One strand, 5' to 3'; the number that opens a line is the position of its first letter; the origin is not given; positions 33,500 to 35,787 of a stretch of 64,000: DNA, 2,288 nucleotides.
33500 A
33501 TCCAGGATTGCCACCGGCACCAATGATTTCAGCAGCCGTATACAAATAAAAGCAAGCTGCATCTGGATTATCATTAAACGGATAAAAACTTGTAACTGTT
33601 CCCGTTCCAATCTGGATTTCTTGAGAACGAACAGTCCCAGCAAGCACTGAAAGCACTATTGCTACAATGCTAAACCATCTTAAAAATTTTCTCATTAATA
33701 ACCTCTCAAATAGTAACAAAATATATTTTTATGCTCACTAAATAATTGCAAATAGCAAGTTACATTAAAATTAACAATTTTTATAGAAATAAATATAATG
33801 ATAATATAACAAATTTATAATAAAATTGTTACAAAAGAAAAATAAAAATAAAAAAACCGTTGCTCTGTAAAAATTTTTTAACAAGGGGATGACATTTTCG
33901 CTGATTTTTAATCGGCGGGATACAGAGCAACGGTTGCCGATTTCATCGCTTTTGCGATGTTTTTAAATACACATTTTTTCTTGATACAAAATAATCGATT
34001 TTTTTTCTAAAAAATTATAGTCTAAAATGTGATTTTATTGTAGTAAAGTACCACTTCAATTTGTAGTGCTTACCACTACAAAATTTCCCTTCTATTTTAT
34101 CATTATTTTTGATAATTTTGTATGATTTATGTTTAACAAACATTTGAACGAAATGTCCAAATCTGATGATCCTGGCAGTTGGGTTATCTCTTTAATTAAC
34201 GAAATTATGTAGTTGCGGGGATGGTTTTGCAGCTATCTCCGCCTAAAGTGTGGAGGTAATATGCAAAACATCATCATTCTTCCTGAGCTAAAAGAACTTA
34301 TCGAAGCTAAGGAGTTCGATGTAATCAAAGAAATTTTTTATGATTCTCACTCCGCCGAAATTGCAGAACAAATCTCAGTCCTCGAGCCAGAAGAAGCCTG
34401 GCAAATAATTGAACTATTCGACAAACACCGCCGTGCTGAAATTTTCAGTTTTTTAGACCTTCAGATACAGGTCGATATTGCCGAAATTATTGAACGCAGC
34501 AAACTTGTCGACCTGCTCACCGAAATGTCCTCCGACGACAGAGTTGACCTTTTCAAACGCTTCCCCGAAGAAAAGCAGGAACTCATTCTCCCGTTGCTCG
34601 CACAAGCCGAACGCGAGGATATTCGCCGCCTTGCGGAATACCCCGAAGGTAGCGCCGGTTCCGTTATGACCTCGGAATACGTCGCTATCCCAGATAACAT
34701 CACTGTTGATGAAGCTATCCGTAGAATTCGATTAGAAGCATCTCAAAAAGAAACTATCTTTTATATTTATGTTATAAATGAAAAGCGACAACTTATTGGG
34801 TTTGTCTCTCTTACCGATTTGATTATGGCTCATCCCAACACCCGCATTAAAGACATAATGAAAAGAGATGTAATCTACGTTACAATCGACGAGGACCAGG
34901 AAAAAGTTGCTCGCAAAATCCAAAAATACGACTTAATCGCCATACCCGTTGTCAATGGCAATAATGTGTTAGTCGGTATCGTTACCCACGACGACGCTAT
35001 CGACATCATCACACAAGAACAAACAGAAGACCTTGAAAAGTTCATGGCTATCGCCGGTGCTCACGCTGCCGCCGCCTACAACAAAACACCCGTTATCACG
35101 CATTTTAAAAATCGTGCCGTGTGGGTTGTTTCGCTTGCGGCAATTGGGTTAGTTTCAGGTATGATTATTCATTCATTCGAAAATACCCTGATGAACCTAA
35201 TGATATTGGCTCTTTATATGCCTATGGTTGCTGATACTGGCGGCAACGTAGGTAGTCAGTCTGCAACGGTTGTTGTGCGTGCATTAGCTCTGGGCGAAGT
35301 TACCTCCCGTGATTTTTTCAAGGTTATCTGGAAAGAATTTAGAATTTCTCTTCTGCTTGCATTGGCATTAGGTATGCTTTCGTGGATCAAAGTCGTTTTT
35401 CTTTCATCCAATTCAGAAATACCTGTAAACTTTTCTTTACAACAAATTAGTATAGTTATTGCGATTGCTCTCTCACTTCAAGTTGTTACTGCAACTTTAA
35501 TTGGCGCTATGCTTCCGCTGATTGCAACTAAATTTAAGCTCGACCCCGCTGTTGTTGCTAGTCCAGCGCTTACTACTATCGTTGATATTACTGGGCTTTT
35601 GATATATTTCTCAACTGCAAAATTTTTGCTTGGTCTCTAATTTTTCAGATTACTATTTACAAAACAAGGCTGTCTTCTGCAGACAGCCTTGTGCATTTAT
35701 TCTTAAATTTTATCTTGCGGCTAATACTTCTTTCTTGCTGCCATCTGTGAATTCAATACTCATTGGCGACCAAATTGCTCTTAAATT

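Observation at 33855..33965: Riboswitch/attenuator-like structured element, or terminated sRNA, in the 540-nt gap upstream of mgtE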

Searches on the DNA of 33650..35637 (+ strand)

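Call 4: search_rna_families(source=window, start=33650, end=34300, threshold=evalue, max_evalue=10, show_alignments=5)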
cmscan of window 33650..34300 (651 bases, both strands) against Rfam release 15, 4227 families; matches with E-value up to 10: 5.
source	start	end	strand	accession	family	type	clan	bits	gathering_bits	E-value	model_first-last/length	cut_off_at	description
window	34011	34063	+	RF02900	AaHKsRNA82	Gene; sRNA;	-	19.6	51.4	2.9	1-81/81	no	Aggregatibacter sRNA 82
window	33996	34048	-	RF01414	Dicty_Class_I_RNA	Gene;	-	18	41.5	1.5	6-49/56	no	Class I RNA from Dictyostelium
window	33938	33962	+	RF01328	CRISPR-DR17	Gene; CRISPR;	CL00014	17.8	42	2.1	1-25/25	no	CRISPR RNA direct repeat element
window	34253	34280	-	RF01575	DdR7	Gene; snRNA; snoRNA; CD-box;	-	13.3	80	9.5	1-98/98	no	Dictyostelium snoRNA Dd7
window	33829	33867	+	RF02158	NPPA-AS1_3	Gene; lncRNA;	-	11.3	55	7.5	1-108/108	no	NPPA antisense RNA 1 conserved region 3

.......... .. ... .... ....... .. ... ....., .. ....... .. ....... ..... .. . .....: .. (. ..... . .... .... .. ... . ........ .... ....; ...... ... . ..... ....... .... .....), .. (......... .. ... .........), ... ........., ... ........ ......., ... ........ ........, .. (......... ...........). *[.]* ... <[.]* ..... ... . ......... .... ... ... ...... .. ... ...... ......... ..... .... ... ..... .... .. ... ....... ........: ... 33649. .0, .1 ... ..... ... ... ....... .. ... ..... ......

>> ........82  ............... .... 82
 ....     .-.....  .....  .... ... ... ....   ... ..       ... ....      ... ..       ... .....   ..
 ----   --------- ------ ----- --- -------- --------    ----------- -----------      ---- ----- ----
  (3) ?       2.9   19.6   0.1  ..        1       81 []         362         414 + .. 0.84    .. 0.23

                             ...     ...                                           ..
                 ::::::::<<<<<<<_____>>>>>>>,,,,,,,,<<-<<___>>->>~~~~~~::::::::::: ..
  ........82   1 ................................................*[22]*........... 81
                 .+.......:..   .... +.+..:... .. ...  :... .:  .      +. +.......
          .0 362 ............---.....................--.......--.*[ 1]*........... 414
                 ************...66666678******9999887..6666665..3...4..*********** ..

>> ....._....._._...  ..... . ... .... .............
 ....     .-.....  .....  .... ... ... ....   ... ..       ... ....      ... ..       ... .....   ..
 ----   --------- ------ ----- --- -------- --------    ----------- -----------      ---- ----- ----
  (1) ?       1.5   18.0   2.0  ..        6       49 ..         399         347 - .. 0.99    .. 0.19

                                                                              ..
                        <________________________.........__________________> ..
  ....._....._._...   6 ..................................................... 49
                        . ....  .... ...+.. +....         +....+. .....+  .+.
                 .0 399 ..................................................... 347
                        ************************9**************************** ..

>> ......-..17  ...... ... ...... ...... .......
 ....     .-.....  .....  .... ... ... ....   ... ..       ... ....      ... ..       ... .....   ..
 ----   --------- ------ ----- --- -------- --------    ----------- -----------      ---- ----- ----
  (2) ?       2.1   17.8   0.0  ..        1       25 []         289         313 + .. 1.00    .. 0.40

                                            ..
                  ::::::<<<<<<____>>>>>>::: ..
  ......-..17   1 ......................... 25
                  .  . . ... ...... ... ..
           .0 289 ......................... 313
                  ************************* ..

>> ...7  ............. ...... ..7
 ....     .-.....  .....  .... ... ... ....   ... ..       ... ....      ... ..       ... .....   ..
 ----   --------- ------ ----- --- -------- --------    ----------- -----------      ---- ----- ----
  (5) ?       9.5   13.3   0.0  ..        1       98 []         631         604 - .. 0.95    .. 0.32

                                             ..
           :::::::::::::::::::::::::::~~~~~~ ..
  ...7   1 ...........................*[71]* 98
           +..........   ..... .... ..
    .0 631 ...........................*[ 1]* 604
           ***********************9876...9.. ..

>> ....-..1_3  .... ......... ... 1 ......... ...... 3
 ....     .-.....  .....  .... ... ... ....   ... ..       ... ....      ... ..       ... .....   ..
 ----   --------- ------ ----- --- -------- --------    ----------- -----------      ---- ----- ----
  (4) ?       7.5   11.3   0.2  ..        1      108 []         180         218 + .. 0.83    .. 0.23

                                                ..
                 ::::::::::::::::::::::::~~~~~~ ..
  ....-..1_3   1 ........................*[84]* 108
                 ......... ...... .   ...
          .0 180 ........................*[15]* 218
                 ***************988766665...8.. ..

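Call 33: build_rna_model(alignment_id=A5, structure=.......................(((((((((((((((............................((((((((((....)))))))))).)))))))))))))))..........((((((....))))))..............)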
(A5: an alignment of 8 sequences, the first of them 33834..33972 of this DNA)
Model R1 built from alignment A5 (8 sequences, 146 columns); structure: as given.
model positions 139; base pairs 31; branch points 1; effective number of sequences 0.94; information 0.591 bits per position. Calibrated on 0.2 Mb of random sequence (short: E-values are rough).
structure used (alignment columns):
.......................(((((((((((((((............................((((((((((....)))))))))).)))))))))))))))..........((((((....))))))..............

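Call 35: search_with_rna_model(model_id=R1, sources=[window, L001, L002, L003, L004, L005, L006, L007, L008, L009, L010, L011, L012, L013, L014, L015, L016, L017, L018, L019, L020, L021, L022, L023, L024, L025, L026, L027, L028, L029, L030, L031, L032, L033, L034, L035, L036, L037, L038, L039, L040, L041, L042, L043, L044, L045, L046, L047, L048, L049, L050, L051, L052, L053, L054, L055, L056, L057, L058, L059, L060, L061, L062, L063, L064, L065, L066, L067, L068, L069, L070, L071, L072, L073, L074, L075, L076, L077, L078, L079, L080, L090, L093, L096], max_evalue=10)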
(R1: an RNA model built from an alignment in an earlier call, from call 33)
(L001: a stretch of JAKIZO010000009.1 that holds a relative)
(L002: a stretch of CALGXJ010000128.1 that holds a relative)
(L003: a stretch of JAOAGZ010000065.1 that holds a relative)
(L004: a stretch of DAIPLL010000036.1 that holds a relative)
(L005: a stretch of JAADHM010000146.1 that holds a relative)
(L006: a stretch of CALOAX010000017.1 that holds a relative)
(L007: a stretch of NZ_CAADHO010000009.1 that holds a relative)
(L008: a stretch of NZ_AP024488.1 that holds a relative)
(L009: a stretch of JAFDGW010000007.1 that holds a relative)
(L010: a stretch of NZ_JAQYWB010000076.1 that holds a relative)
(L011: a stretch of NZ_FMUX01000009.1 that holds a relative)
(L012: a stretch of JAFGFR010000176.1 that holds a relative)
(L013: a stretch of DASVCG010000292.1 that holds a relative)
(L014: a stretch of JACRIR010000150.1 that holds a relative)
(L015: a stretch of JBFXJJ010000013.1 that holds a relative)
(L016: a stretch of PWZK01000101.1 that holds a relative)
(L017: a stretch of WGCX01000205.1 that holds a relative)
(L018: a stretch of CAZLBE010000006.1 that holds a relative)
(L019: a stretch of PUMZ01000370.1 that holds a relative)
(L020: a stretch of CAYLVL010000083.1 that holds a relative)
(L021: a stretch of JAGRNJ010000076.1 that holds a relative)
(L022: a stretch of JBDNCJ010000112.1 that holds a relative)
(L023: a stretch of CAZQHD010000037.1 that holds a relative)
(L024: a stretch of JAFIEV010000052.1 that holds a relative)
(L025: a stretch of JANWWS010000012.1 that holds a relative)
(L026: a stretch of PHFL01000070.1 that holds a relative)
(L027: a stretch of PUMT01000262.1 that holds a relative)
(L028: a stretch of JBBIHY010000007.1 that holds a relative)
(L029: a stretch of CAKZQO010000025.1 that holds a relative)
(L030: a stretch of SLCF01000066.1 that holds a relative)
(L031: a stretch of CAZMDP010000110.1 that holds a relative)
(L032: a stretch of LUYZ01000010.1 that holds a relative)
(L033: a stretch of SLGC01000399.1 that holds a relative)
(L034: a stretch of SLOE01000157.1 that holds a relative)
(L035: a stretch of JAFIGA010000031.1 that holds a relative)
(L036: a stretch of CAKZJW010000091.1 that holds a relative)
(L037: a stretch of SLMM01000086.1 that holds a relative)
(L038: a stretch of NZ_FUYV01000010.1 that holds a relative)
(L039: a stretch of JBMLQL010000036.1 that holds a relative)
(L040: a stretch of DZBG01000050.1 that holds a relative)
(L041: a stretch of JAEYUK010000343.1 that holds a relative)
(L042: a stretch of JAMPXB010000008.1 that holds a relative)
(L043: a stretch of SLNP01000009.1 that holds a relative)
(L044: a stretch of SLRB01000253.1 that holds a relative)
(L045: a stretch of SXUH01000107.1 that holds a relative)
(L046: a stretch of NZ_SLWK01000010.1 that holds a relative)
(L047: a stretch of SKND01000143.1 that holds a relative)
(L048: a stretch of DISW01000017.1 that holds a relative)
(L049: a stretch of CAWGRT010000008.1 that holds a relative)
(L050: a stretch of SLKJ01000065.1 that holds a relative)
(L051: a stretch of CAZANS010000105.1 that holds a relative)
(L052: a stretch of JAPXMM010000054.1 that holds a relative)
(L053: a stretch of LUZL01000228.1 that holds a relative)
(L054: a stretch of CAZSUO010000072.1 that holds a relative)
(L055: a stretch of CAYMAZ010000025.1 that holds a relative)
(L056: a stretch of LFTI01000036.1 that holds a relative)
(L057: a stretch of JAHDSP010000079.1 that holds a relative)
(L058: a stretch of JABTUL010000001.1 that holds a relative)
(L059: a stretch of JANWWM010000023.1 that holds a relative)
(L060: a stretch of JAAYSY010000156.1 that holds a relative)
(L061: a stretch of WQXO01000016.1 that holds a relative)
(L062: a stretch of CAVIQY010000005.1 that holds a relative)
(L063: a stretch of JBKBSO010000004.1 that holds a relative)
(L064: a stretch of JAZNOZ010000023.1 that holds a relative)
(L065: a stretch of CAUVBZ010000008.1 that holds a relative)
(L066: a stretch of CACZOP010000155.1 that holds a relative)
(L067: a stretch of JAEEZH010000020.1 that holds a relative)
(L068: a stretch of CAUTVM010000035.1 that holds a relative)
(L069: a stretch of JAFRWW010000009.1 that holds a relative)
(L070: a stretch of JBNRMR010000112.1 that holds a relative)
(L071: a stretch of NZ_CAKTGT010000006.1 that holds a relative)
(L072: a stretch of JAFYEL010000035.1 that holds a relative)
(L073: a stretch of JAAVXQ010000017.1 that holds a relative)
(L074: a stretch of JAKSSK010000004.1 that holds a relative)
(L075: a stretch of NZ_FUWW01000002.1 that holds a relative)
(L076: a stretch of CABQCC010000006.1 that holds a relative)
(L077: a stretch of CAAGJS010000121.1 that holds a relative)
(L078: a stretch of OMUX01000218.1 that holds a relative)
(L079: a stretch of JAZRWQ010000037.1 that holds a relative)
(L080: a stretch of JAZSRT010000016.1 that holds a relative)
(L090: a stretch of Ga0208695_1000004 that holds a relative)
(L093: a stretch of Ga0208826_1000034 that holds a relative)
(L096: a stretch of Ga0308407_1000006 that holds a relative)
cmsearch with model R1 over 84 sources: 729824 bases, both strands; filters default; matches with E-value up to 10: 34.
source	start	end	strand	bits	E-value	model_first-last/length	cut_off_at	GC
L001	3574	3712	+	177.2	1.7e-40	1-139/139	no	0.35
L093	2425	2563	+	177.2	1.7e-40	1-139/139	no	0.35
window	33834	33972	+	174.7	6.9e-40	1-139/139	no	0.34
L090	2574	2710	-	167.5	4.3e-38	1-139/139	no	0.36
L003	3575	3711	+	164.5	2.5e-37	1-139/139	no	0.35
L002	3574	3711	+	161.2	1.7e-36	1-139/139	no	0.35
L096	7482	7624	-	147.8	3.8e-33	1-139/139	no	0.37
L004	3563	3706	+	146.7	7.4e-33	1-139/139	no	0.36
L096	7501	7629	+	27.2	0.0073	1-139/139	no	0.37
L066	5399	5483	+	22.4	0.12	1-139/139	no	0.36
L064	3436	3519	-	22.3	0.12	1-139/139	no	0.29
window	33813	33958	-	22.2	0.13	1-139/139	no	0.32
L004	3558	3687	-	21.5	0.2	1-139/139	no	0.37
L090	825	914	+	21.1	0.25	1-139/139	no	0.31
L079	2717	2799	-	20.7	0.31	1-139/139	no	0.27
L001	3553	3698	-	20.1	0.44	1-139/139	no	0.33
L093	2404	2549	-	20.1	0.44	1-139/139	no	0.33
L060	2104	2174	+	19.5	0.61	1-139/139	no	0.28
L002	3561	3674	-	19.2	0.75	22-132/139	no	0.31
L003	3562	3674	-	17.7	1.8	22-132/139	no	0.32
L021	5516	5631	+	17.6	1.8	1-139/139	no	0.28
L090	2611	2723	+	17.6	1.8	22-132/139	no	0.32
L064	271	343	+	17.5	2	1-139/139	no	0.23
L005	3053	3142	+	17.4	2.1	1-139/139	no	0.33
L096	5623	5694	-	17.4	2.1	1-139/139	no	0.28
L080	5322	5396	-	16.9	2.7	1-139/139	no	0.23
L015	6993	7052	+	16.8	3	1-139/139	no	0.25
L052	282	405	+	15.8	5.4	1-139/139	no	0.29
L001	3797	3851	-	15.3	7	35-89/139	no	0.24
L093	2648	2702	-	15.3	7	35-89/139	no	0.24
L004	237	294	-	15.1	8.1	1-139/139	no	0.26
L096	10893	10950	+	15.1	8.1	1-139/139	no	0.26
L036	611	703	-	15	8.4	1-139/139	no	0.3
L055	3584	3662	-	14.8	9.4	1-139/139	no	0.27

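Call 40: search_with_rna_model(model_id=R1, sources=[L105, L106, L107, L108, L109, L110], max_evalue=10, filters=off)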
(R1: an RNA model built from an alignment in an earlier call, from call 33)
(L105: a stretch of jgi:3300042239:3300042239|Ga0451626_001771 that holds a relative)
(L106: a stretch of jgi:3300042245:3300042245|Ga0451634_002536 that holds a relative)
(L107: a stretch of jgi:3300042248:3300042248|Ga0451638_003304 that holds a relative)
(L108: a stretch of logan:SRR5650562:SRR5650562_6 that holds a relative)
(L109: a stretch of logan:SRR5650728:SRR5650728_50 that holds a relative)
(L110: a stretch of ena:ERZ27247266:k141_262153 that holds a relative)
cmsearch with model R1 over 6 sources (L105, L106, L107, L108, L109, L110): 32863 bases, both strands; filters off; matches with E-value up to 10: 44.
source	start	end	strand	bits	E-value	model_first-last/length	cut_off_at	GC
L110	1719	1790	+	17.4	0.094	1-139/139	no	0.28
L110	1603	1686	+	15.4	0.31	1-139/139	no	0.23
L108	1534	1568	+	13.9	0.72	1-139/139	no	0.14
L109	1432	1466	+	13.9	0.72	1-139/139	no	0.14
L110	1711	1787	-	12.6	1.5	1-139/139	no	0.26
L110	286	431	-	12.3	1.8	1-139/139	no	0.34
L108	6029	6074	+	12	2.1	1-139/139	no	0.2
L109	5927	5972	+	12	2.1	1-139/139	no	0.2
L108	78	129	+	11.9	2.2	1-139/139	no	0.17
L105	4242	4375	+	11.5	2.8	1-139/139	no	0.32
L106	4242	4375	+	11.5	2.8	1-139/139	no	0.32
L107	4242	4375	+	11.5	2.8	1-139/139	no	0.32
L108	3834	3925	-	11.4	3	1-139/139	no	0.34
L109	3732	3823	-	11.4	3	1-139/139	no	0.34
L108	5958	5993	-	11.3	3.2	1-139/139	no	0.22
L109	5856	5891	-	11.3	3.2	1-139/139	no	0.22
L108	2488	2521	+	11.1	3.5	1-139/139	no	0.21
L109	2386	2419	+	11.1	3.5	1-139/139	no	0.21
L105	2532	2621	+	10.9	4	1-139/139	no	0.38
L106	2532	2621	+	10.9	4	1-139/139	no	0.38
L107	2532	2621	+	10.9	4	1-139/139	no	0.38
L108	1992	2061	-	10.8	4.2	1-139/139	no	0.21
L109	1890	1959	-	10.8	4.2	1-139/139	no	0.21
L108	6134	6193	-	10.8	4.2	1-139/139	no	0.25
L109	6032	6091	-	10.8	4.2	1-139/139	no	0.25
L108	4150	4225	-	10.7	4.6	1-139/139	no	0.28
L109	4048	4123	-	10.7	4.6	1-139/139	no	0.28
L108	5182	5227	-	10.6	4.9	1-139/139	no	0.26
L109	5080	5125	-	10.6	4.9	1-139/139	no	0.26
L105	3009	3053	-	10.4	5.3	1-139/139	no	0.27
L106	3009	3053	-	10.4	5.3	1-139/139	no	0.27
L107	3009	3053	-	10.4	5.3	1-139/139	no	0.27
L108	1782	1839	-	10.2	6.2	1-139/139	no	0.26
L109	1680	1737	-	10.2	6.2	1-139/139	no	0.26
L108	1656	1686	+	10.1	6.5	1-139/139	no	0.23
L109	1554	1584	+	10.1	6.5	1-139/139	no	0.23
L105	2208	2269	-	10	6.8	1-139/139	no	0.27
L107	2208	2269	-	10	6.8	1-139/139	no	0.27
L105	2158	2194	-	9.6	8.7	1-139/139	no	0.19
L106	2199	2235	-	9.6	8.7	1-139/139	no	0.19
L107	2158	2194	-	9.6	8.7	1-139/139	no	0.19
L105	767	850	-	9.4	9.4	1-139/139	no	0.43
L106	834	917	-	9.4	9.4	1-139/139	no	0.43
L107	767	850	-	9.4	9.4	1-139/139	no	0.43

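Call 46: search_with_rna_model(model_id=R1, sources=[window, L001, L002, L003, L004, L090, L093, L096, L111, L112, L113, L114, L115, L116], max_evalue=1e-10, make_alignment=true)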
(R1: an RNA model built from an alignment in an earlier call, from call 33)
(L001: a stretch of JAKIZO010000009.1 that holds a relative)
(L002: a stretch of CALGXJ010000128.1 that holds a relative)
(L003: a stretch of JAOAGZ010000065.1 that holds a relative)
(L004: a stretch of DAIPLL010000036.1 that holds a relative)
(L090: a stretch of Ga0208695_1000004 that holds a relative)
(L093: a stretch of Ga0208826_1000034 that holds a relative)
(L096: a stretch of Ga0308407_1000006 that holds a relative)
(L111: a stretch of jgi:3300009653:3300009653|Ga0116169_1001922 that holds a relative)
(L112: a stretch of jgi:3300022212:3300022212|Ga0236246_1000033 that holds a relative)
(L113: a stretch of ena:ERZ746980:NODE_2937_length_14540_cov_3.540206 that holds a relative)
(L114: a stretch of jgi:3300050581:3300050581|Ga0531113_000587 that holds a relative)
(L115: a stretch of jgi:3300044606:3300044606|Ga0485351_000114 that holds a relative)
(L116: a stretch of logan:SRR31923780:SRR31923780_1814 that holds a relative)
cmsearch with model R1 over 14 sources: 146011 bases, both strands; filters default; matches with E-value up to 1e-10: 14.
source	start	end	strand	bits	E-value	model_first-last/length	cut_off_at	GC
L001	3574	3712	+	177.2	3.3e-41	1-139/139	no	0.35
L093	2425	2563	+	177.2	3.3e-41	1-139/139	no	0.35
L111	785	923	+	177.2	3.3e-41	1-139/139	no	0.35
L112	774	912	+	177.2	3.3e-41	1-139/139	no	0.35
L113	785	923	+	177.2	3.3e-41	1-139/139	no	0.35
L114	789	927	+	177.2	3.3e-41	1-139/139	no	0.35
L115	789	927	+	177.2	3.3e-41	1-139/139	no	0.35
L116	774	912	+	177.2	3.3e-41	1-139/139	no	0.35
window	33834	33972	+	174.7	1.4e-40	1-139/139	no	0.34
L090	2574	2710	-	167.5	8.6e-39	1-139/139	no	0.36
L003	3575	3711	+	164.5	5e-38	1-139/139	no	0.35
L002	3574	3711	+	161.2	3.3e-37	1-139/139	no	0.35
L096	7482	7624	-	147.8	7.7e-34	1-139/139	no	0.37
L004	3563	3706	+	146.7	1.5e-33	1-139/139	no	0.36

Alignment A6: 14 matches aligned to the model, 145 columns, each read 5' to 3' on its own strand. Consensus structure (alignment columns), stored with it:
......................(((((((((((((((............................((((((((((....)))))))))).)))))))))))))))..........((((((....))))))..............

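Call 49: search_with_rna_model(model_id=R1, sources=[L117], max_evalue=10, filters=off)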
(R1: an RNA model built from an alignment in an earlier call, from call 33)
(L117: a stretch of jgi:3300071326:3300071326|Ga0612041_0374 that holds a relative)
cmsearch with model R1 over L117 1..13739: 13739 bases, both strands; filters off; matches with E-value up to 10: 15.
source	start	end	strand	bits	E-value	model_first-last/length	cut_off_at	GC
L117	9731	9803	-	17.3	0.041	1-139/139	no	0.33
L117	9744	9808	+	15.4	0.12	1-139/139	no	0.37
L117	10712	10749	+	10.6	2.1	1-139/139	no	0.24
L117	2545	2574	+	10.1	2.7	1-139/139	no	0.17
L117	3767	3813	-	10.1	2.7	1-139/139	no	0.23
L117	1226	1316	+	10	2.8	1-139/139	no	0.31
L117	526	620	+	10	2.8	1-139/139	no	0.31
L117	3978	4053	+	9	5.2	1-139/139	no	0.28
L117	12088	12121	+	8.8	5.6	1-139/139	no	0.21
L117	10154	10205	-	8.6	6.5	1-139/139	no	0.21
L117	984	1091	+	8.4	7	1-139/139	no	0.31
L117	3572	3623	+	8.3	7.5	1-139/139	no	0.33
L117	10250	10286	+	8.1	8.5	1-139/139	no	0.19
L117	9892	10038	-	8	9.2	1-139/139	no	0.4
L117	3190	3223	+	8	9.3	1-139/139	no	0.24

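Call 56: build_rna_model(alignment_id=A8)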
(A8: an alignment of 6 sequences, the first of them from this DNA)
Model R2 built from alignment A8 (6 sequences, 117 columns); structure: RNAalifold consensus.
model positions 111; base pairs 26; branch points 1; effective number of sequences 0.99; information 0.589 bits per position. Calibrated on 0.2 Mb of random sequence (short: E-values are rough).
structure used (alignment columns):
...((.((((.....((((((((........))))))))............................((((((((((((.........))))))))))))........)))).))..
